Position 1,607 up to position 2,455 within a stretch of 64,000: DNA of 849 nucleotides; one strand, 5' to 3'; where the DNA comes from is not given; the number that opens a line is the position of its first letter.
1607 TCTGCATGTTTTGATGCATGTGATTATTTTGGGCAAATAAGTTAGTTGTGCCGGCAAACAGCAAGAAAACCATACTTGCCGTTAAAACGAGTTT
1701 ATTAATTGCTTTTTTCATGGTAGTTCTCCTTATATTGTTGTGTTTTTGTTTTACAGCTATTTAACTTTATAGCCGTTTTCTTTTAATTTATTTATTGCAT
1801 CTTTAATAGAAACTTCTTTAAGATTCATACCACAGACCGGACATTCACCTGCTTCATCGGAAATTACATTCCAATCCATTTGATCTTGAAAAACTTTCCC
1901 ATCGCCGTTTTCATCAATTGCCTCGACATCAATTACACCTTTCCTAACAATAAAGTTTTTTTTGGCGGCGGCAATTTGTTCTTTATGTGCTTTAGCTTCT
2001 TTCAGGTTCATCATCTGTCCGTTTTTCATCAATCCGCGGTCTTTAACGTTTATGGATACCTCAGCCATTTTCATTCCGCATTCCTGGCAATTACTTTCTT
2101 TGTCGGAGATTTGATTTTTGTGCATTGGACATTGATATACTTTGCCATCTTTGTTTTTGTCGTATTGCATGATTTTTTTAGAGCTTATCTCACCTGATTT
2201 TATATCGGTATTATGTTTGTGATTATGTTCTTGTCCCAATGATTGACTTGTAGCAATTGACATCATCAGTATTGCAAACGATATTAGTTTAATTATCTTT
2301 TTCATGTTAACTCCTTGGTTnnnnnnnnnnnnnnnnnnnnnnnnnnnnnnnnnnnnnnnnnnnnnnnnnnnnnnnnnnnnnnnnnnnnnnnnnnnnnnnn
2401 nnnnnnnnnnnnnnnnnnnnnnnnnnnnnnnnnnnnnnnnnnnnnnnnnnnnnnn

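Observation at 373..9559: Cus-type tripartite pump embedded in a ten-gene locus with six extra putative metal-handling proteins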

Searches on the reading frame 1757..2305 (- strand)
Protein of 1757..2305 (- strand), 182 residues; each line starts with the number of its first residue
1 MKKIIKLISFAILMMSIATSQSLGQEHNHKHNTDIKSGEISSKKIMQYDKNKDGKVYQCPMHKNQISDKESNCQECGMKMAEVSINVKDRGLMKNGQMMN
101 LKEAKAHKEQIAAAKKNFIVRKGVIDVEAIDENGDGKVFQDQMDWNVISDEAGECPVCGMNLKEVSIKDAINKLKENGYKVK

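Call 3: search_protein_families(library=pfam, proteins=[window:1757-2305:-], max_evalue=0.01)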
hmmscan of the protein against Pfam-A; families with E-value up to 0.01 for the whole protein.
window:1757-2305:- (182 aa): 6 families
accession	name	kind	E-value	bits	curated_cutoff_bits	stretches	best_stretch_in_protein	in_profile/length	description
PF19335.5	HMBD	-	5.8e-19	68.2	23.6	2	56-82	1-27/28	Heavy metal binding domain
PF19108.5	DUF5795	-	0.00055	20.4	27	0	141-173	25-57/74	Family of unknown function (DUF5795)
PF23455.1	DUF7129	-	0.0063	16.7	30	0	57-85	12-42/45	Domain of unknown function (DUF7129)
PF04423.19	Rad50_zn_hook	-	0.0074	16.5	24.3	0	151-176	18-43/52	Rad50 zinc hook motif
PF13878.12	zf-C2H2_3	-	0.0088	16.3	27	0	154-161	15-22/40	zinc-finger of acetyl-transferase ESCO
PF13240.11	Zn_Ribbon_1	-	0.0092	16.2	25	0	148-161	9-22/23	zinc-ribbon domain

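Call 5: search_protein_families(library=ncbifam, proteins=[window:1757-2305:-], max_evalue=0.01)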
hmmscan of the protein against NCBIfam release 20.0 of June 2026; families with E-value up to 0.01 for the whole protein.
window:1757-2305:- (182 aa): 4 families
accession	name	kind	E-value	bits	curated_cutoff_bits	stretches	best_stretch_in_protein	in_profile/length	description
NF033497.1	rubre_like_arch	subfamily_domain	0.0051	16.5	32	0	68-80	14-26/34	rubrerythrin-like domain-containing protein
NF049866.1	outer_TDE1717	subfamily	0.0086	16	135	0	1-88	1-88/210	TDE1717 family outer membrane beta-barrel protein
NF053838.1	hit_Bd0108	equivalog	0.0091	16.5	40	0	151-173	51-73/94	predatory lifecycle switch protein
NF002572.0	PRK02224.1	equivalog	0.0096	14.2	1087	0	42-176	348-475/888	DNA double-strand break repair ATPase Rad50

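Call 7: find_encoding_contigs(protein=window:1757-2305:-, flank=10000, max_places=6)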
Protein window:1757-2305:- (182 aa): no gene with exactly this product is on record in the collection.

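Call 17: find_homologous_proteins(query=window:1757-2305:-, max_evalue=0.001)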
Query window:1757-2305:- (182 aa): 645 proteins with E <= 0.001 among 832 candidates; the best 120 are listed.
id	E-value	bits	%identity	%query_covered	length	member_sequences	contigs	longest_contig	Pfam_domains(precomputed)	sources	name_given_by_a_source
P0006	1.9e-112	391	100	100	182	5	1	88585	PF19335.6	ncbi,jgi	-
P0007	2.1e-79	283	70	99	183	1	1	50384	PF19335.6,PF23455.2,PF06827.21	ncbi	-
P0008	9.7e-78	278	69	99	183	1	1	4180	PF19335.6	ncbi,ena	-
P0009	1.1e-57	213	55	100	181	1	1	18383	PF19335.6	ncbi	-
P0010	2.8e-54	202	50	99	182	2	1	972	PF19335.6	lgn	-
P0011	1.0e-44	171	47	100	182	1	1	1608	PF19335.6,PF23455.2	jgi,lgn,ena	-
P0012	6.2e-43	165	43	99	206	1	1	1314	PF19335.6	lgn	-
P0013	1.0e-42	164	44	100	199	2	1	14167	PF19335.6,PF23455.2,PF06827.21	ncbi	-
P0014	1.2e-42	164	45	98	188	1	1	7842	PF19335.6,PF06827.21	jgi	-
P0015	1.9e-41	160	43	86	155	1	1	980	PF19335.6,PF04423.20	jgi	jgi:transcription initiation factor IIE alpha subunit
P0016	2.8e-41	159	47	100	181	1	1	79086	PF19335.6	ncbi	-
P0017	3.4e-41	159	46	100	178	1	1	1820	PF19335.6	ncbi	-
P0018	1.2e-40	157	44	86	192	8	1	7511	PF19335.6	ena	-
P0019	3.4e-40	156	48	74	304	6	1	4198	PF19335.6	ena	-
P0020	5.8e-40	155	44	100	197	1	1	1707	PF19335.6,PF23455.2,PF13453.12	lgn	-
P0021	6.6e-40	155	45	100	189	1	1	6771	PF19335.6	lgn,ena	-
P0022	1.6e-39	154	43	100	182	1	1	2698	PF19335.6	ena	-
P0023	6.8e-39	152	43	100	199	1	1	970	PF19335.6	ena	-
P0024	8.1e-39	151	44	100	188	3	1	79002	PF19335.6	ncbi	-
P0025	1.4e-38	151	43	100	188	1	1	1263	PF19335.6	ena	-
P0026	2.6e-38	150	42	100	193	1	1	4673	PF19335.6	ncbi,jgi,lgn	-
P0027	7.6e-38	148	40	100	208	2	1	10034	PF19335.6,PF23455.2,PF13453.12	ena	-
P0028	2.1e-37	147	43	100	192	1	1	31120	PF19335.6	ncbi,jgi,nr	ncbi:MAG: hypothetical protein GXO87_05780 [Chlorobi bacterium]|nr:hypothetical protein [Chlorobiota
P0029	6.0e-37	145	38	100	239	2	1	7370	PF19335.6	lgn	-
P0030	9.3e-37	145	38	99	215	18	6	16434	PF19335.6,PF23455.2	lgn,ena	-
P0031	2.0e-36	144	42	100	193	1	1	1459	PF19335.6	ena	-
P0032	7.1e-36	142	43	93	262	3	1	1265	PF19335.6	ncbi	-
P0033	1.1e-35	141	45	91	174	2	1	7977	PF19335.6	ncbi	ncbi:Probable Co/Zn/Cd efflux system membrane fusion protein, partial [hydrothermal vent metagenome]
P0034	1.1e-35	141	45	100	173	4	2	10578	PF19335.6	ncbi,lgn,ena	-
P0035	6.6e-35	139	43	100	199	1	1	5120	PF19335.6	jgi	-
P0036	1.8e-34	137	42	100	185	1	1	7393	PF19335.6,PF23455.2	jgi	-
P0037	2.3e-34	137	44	84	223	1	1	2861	PF19335.6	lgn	-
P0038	2.7e-34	137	42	100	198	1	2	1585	PF19335.6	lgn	-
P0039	2.8e-34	137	42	100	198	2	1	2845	PF19335.6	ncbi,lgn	-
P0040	6.4e-34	135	41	98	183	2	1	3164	PF19335.6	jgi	-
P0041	7.5e-34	135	40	100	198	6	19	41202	PF19335.6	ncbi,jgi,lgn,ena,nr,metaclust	ncbi:MAG: hypothetical protein COW71_08745 [Ignavibacteriales bacterium CG18_big_fil_WC_8_21_14_2_50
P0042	1.1e-33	135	41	100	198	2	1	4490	PF19335.6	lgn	-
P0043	1.7e-33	134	40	100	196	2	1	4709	PF19335.6,PF23455.2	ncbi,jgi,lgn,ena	-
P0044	3.5e-33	133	48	82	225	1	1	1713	PF19335.6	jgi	jgi:hypothetical protein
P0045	3.8e-33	133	41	97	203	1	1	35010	PF19335.6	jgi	jgi:hypothetical protein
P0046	4.6e-33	133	52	74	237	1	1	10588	PF19335.6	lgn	-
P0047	6.6e-33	132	43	100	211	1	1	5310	PF19335.6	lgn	-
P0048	7.7e-33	132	51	76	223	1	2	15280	PF19335.6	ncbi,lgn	-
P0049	8.3e-33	132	42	99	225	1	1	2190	PF19335.6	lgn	-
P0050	9.5e-33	132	39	100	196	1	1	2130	PF19335.6,PF23455.2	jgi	jgi:hypothetical protein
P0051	1.0e-32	132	47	81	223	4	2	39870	PF19335.6,PF23455.2,PF04423.20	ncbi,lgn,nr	ncbi:MAG: heavy metal-binding domain-containing protein [Bacteroidota bacterium]|nr:hypothetical pro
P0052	1.7e-32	131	42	100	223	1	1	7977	PF19335.6,PF23455.2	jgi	-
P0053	2.1e-32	131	51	76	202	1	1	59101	PF19335.6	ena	-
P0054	4.9e-32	129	42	99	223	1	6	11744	PF19335.6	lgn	-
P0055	6.8e-32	129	52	74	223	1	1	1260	PF19335.6,PF13240.12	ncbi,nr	ncbi:MAG: heavy metal-binding domain-containing protein [Ignavibacteria bacterium]|nr:heavy metal-bi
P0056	1.2e-31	128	42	99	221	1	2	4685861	PF19335.6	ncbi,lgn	-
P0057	2.5e-31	127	41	98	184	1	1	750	PF19335.6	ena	-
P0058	4.0e-31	126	39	98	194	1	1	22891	PF19335.6,PF06827.21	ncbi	-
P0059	4.5e-31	126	47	75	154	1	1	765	PF19335.6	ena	-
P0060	4.9e-31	126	45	86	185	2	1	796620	PF19335.6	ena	-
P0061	7.5e-31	125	40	98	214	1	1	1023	PF19335.6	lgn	-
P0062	1.4e-30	125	40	100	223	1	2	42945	PF19335.6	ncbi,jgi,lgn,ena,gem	-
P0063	1.6e-30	124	50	76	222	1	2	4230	PF19335.6,PF13453.12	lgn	-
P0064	1.7e-30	124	46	82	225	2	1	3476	PF19335.6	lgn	-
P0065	2.1e-30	124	40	100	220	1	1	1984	PF19335.6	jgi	jgi:hypothetical protein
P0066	2.8e-30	124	39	100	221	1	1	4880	PF19335.6,PF13240.12,PF23455.2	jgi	-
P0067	3.3e-30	123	39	98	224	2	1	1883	PF19335.6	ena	-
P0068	3.6e-30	123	47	79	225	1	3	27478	PF19335.6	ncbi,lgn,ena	-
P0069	3.7e-30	123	47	76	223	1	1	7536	PF19335.6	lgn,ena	-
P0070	5.0e-30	123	39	100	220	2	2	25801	PF19335.6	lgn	-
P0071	1.5e-29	121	38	100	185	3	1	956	PF19335.6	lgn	-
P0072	2.3e-29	121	50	74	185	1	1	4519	PF19335.6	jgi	jgi:peroxiredoxin family protein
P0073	2.4e-29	121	46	81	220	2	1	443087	PF19335.6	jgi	-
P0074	6.2e-29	119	39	99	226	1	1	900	PF19335.6,PF13240.12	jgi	-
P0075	8.5e-29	119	44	82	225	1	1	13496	PF19335.6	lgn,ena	-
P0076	1.2e-28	118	43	82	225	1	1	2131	PF19335.6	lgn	-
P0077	3.4e-28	117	41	98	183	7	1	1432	PF19335.6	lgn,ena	-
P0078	2.2e-27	114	42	69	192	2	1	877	PF19335.6,PF16953.12,PF23455.2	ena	-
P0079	4.5e-26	110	51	60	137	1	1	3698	PF19335.6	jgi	-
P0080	1.1e-25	109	76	37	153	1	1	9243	PF19335.6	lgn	-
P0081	7.5e-25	106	52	60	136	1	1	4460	PF19335.6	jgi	jgi:hypothetical protein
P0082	1.1e-24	105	42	98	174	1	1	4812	PF19335.6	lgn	-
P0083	1.3e-24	105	50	62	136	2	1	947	PF19335.6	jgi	jgi:hypothetical protein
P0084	1.3e-23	102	43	100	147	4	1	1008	PF19335.6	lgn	-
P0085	1.3e-23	102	49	73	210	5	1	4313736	PF19335.6,PF23455.2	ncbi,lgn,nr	ncbi:MAG: hypothetical protein IPM32_00155 [Ignavibacteriae bacterium]|nr:hypothetical protein [Igna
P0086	1.5e-23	102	57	51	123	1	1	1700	PF19335.6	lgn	-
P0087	2.0e-23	101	63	42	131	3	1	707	PF19335.6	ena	-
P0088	2.4e-23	101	59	48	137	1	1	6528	PF19335.6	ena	-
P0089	2.4e-23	101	72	37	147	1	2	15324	PF19335.6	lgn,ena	-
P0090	2.5e-23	101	54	49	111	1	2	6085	PF19335.6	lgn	-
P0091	2.6e-23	101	50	56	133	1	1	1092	PF19335.6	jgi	-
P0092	3.1e-23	101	75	35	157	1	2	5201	PF19335.6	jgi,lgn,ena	-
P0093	4.1e-23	100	75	35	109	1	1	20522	PF19335.6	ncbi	-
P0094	5.2e-23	100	67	38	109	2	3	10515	PF19335.6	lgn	-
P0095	5.6e-23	100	67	41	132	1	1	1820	PF19335.6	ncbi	-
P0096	6.6e-23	100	70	35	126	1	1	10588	PF19335.6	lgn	-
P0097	6.7e-23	100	60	49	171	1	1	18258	PF19335.6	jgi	-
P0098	7.3e-23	99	38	92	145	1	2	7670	PF19335.6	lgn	-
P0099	7.4e-23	99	72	35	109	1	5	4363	PF19335.6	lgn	-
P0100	1.0e-22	99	72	35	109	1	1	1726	PF19335.6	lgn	-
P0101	1.1e-22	99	59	46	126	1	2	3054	PF19335.6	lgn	-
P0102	1.2e-22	99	60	49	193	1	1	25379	PF19335.6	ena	-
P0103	1.6e-22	98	53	52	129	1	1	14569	PF19335.6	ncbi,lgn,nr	ncbi:MAG: hypothetical protein HY964_05670 [Ignavibacteriales bacterium]|nr:hypothetical protein [Ig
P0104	2.2e-22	98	64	38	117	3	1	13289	PF19335.6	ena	-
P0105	2.3e-22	98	38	96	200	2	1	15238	PF19335.6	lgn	-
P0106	2.5e-22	98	56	50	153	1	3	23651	PF19335.6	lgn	-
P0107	2.5e-22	98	50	60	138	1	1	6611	PF19335.6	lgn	-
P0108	3.0e-22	97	65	43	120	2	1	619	PF19335.6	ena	-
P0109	3.1e-22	97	55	48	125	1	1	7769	PF19335.6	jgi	jgi:Heavy metal binding domain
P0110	3.6e-22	97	62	43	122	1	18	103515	PF19335.6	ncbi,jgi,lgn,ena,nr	ncbi:MAG: hypothetical protein K8F36_12200 [Melioribacteraceae bacterium]|jgi:hypothetical protein|n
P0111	3.8e-22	97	60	48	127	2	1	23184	PF19335.6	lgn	-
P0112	3.9e-22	97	72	35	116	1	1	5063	PF19335.6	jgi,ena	-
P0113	4.0e-22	97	60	48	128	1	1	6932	PF19335.6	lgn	-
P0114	4.1e-22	97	61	42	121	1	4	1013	PF19335.6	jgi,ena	-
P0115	4.4e-22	97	51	60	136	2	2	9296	PF19335.6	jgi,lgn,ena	jgi:hypothetical protein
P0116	4.8e-22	97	53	58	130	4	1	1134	PF19335.6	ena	-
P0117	4.9e-22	97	60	49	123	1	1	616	PF19335.6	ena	-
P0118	5.3e-22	97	72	35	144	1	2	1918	PF19335.6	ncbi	-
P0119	5.6e-22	97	67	38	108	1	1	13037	PF19335.6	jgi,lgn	jgi:hypothetical protein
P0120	6.2e-22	96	69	35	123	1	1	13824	PF19335.6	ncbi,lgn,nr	ncbi:MAG TPA: heavy metal-binding domain-containing protein [Ignavibacteriales bacterium]|nr:heavy m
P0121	6.5e-22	96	62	45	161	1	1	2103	PF19335.6,PF25975.1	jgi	jgi:hypothetical protein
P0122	6.5e-22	96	70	35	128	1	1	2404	PF19335.6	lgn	-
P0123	6.8e-22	96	60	49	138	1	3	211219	PF19335.6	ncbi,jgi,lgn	-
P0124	6.9e-22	96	72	37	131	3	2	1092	PF19335.6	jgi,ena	-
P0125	7.1e-22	96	59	49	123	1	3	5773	PF19335.6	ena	-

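Call 19: find_related_loci(query=A1, collection=genome_contigs, flank=10000)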
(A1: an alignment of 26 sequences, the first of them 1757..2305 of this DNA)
Query A1 (182 aa) in genome_contigs; peptide patterns used: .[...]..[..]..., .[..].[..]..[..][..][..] (x = any residue, [..] = any of these).
374 stretches matched a pattern; 306 encode a relative of the query (tblastn E <= 1e-3); the best 80 are kept; 75 distinct loci.
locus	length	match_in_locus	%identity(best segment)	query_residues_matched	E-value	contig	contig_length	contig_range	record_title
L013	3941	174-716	69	1-181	2e-83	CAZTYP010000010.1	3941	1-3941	MAG TPA_asm: uncultured Melioribacteraceae bacterium isolate binchicken_co219_339 genome assembly, contig: k141_1484053,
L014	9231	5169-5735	46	1-182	2e-46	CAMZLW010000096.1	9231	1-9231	uncultured Ignavibacteriales bacterium isolate RB_MAG_00003 genome assembly, contig: RB_MAG_00003_000000000030, whole ge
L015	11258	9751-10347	44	1-182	1e-45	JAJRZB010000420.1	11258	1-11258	MAG: Bacteroidetes bacterium isolate Dive96_bin4.133 k141_3065774, whole genome shotgun sequence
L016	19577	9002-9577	43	1-182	2e-43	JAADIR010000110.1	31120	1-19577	MAG: Chlorobiota bacterium isolate M_MetaBat.63 contig-127_1620, whole genome shotgun sequence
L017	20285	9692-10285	42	1-182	2e-41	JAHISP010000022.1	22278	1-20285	MAG: Bacteroidetes bacterium isolate MM_PC_MetaG.mb.18 MM_PC_MetaG.mb.18_k141_548394, whole genome shotgun sequence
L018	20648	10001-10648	42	2-182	1e-40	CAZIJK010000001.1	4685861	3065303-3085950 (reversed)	MAG TPA_asm: uncultured Melioribacter sp. isolate SRP302447_co3_778 genome assembly, contig: NODE_1_length_4685861_cov_7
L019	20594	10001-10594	40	1-182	4e-40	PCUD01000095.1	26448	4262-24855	MAG: Ignavibacteriales bacterium CG18_big_fil_WC_8_21_14_2_50_31_20 CG18_scaffold_694_c, whole genome shotgun sequence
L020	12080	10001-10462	51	45-182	3e-40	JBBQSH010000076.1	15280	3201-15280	MAG: Ignavibacteriales bacterium isolate Co_metawrap_1736 Cmw_1736_k141_27466666_length_15280_cov_28.0000, whole genome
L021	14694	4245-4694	50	49-182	3e-39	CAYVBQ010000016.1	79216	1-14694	MAG TPA_asm: uncultured Melioribacter sp. isolate SRP302447_co1_415 genome assembly, contig: NODE_1045_length_79216_cov_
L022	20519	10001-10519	46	36-182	8e-39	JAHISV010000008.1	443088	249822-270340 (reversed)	MAG: Bacteroidetes bacterium isolate MM_PC_MetaG.mb.19 MM_PC_MetaG.mb.19_k141_1082533, whole genome shotgun sequence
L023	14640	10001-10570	44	1-182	1e-38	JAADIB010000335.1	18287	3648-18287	MAG: Chlorobiota bacterium isolate M_MetaBat.23 contig-127_13018, whole genome shotgun sequence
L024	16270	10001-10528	47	40-182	2e-38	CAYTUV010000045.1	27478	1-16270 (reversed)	MAG TPA_asm: uncultured Melioribacter sp. isolate binchicken_co191_177 genome assembly, contig: NODE_1345_length_27478_c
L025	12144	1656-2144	47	36-182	1e-37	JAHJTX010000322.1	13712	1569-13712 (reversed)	MAG: Bacteroidetes bacterium isolate OS_PC_MetaG.mb.71 OS_PC_MetaG.mb.71_k141_627491, whole genome shotgun sequence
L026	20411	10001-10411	50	32-182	2e-37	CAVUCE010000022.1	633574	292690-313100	MAG: uncultured Ignavibacteriales bacterium isolate MFD02923.bin.1.91 genome assembly, contig: contig_5864, whole genome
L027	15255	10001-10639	41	2-182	6e-37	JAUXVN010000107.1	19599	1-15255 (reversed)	MAG: Ignavibacteria bacterium isolate C15_concoct.bin.94 C15_k141_210511, whole genome shotgun sequence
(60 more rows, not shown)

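Call 48: search_solved_structures(query=A1, max_evalue=1, show_alignments=2)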
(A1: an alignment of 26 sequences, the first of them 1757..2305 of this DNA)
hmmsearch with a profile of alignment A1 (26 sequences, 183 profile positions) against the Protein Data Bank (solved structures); distinct sequences matched with E-value up to 1: 9.
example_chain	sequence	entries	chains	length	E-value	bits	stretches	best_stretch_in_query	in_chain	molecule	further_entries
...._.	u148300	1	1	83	1.2e-05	28.2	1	25-83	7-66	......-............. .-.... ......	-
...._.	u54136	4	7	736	0.00061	22.7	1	25-82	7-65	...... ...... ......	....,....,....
5k2m_E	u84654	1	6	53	0.44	13.4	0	155-169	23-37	Probable lysine biosynthesis protein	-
8bbj_C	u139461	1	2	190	0.55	13.1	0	27-55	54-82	Secretagogin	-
1yx7_A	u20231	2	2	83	0.55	13.1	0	31-57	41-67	Calsensin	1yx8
6ysy_B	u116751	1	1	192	0.62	12.9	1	101-166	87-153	Myosin light chain 1/3, skeletal muscle isoform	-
5h53_C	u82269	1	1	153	0.62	12.9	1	103-166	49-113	Myosin light chain 1/3, skeletal muscle isoform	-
8act_C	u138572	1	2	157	0.79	12.6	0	127-166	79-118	Myosin light chain 3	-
5n69_G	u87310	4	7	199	0.94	12.3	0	74-166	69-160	Myosin light chain 3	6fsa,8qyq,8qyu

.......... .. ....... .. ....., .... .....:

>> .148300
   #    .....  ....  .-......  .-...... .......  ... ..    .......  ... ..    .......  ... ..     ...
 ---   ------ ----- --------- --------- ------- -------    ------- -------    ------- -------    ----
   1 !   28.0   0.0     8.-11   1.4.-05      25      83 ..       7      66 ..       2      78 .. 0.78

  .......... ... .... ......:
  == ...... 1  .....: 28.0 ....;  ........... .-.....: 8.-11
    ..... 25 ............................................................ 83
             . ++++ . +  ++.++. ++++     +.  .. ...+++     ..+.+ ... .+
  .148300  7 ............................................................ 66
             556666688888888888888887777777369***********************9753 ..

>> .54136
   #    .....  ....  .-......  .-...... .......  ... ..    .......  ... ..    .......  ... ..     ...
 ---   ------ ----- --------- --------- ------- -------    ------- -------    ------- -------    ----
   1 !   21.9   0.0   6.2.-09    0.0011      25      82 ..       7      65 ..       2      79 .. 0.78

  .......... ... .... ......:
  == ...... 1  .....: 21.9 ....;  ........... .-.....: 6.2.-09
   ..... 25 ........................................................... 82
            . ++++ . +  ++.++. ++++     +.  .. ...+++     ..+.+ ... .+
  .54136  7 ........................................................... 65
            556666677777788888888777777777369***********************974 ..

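Call 56: search_protein_families(library=pfam, proteins=[L016:12732-13940:+, L016:13949-14236:+, L016:9630-10172:+], max_evalue=0.01)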
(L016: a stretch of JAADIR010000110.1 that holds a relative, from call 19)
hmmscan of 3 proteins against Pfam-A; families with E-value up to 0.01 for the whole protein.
L016:12732-13940:+ (402 aa): 1 family
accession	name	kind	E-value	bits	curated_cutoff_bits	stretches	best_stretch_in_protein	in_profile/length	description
PF07396.17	Porin_O_P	-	4.3e-05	23.4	20.9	0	99-133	55-94/370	Phosphate-selective porin O and P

L016:13949-14236:+ (95 aa): 1 family
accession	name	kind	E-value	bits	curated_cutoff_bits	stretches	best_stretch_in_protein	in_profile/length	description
PF13442.11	Cytochrome_CBB3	-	0.00064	20.4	27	1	38-68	3-34/68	Cytochrome C oxidase, cbb3-type, subunit III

L016:9630-10172:+ (180 aa): 2 families
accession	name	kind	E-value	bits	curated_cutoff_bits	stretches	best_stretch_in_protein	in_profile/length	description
PF03918.19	CcmH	-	9.4e-06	25.4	25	1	106-171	20-83/143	Cytochrome C biogenesis protein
PF13240.11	Zn_Ribbon_1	-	0.0004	20.5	25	1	7-31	2-23/23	zinc-ribbon domain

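Call 74: search_dna_similar(query=window:1757-2305:-, collection=plasmids, mode=protein, max_evalue=0.001, max_rows=15)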
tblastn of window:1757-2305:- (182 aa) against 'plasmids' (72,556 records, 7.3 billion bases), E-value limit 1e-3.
Records with a match: 13; places in all: 23; records where one place covers at least 80% of the query: 2.
Best place of each record, by identity: <60% 13.
By first word of the organism name: Moraxella 5; Roseovarius 4; Psychrobacter 1; Methylophaga 1; Shewanella 1; Nitratireductor 1.
By predicted mobility (MOB-suite, as given by PLSDB): mobilizable 5; non-mobilizable 5; conjugative 3.
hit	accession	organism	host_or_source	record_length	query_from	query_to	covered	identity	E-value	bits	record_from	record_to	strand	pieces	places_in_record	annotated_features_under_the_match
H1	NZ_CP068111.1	Moraxella osloensis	-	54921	17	170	85%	31.1%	3e-7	56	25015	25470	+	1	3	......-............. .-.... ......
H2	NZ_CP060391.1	Psychrobacter sp. KCTC 72983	single cell,Antarctic soil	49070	30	170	77%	32.7%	3e-5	51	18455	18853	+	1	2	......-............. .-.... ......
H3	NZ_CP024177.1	Moraxella osloensis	Homo sapiens,single cell,skin swab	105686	30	170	77%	32.7%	3e-5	50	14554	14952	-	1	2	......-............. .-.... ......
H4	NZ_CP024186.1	Moraxella osloensis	single cell,skin swab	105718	30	170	77%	32.7%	3e-5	50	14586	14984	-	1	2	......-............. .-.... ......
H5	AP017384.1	Moraxella osloensis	-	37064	30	170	77%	32.7%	3e-5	50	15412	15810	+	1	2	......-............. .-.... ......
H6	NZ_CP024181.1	Moraxella osloensis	Homo sapiens,single cell,skin swab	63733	30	170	77%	32.7%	3e-5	50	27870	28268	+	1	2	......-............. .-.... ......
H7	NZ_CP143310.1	Methylophaga thalassica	cell culture,A deep sea sediment sample ...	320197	27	173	81%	24.5%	4e-5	50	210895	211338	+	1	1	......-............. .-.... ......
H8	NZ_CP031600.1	Roseovarius indicus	pure culture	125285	48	169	67%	29.1%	3e-6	54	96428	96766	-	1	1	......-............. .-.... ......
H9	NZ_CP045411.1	Roseovarius sp. THAF8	pure culture,Surface of a polyethylene ...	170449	48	169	67%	28.3%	4e-5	50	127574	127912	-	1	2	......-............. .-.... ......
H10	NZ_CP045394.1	Roseovarius sp. THAF27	pure culture,Surface of a polyethylene ...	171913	48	169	67%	28.3%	4e-5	50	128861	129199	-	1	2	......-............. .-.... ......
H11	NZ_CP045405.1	Roseovarius sp. THAF9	pure culture,Surface of a polyethylene ...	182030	48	169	67%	28.3%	4e-5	50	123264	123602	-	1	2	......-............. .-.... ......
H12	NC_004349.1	Shewanella oneidensis MR-1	-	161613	55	165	61%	28.1%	2e-4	48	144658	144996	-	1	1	efflux RND transporter periplasmic adaptor subunit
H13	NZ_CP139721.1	Nitratireductor rhodophyticola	Bacterial Culture,hydrothermal vent ...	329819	57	162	58%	27.5%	3e-5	50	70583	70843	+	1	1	heavy metal-binding domain-containing protein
